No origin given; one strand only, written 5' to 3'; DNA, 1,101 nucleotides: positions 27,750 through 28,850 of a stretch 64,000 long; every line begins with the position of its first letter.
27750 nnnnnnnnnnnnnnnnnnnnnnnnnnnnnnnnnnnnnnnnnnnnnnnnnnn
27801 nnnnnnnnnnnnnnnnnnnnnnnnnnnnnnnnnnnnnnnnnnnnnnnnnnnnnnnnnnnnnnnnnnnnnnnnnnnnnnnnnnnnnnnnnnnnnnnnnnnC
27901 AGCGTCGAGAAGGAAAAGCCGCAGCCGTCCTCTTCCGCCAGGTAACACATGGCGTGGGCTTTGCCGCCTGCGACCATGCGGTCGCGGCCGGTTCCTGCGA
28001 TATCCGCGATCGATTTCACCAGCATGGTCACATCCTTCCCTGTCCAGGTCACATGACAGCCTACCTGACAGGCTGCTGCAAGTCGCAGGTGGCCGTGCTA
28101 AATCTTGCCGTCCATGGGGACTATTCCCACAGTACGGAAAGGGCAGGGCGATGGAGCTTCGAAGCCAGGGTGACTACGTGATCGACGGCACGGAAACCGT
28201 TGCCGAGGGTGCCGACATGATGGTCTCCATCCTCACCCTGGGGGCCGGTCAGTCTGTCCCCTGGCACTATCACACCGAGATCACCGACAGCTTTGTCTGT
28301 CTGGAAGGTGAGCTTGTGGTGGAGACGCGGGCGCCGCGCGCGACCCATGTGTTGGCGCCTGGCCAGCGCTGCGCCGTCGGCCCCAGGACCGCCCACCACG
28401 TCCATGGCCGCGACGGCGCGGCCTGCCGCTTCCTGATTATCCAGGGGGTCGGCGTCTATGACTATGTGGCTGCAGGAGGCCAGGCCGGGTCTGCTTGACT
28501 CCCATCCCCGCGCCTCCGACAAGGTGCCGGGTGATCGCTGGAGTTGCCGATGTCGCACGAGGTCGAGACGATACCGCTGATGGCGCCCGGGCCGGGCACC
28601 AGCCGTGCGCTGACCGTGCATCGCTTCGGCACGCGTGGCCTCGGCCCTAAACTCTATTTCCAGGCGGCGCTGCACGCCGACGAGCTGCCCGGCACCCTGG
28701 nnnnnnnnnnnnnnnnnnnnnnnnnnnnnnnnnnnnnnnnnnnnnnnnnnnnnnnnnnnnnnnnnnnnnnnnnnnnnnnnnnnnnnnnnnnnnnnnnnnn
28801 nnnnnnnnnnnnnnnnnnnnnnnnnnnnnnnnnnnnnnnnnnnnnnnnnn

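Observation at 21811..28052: Operon of six tandem genes, each encoding a fused double ectoine-synthase (EctC)-like cupin: 12 EctC domains in a row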

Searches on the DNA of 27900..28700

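Call 80: search_rna_families(source=window, start=27900, end=28700, threshold=evalue, max_evalue=1)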
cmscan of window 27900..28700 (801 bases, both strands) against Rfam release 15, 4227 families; matches with E-value up to 1: 0.
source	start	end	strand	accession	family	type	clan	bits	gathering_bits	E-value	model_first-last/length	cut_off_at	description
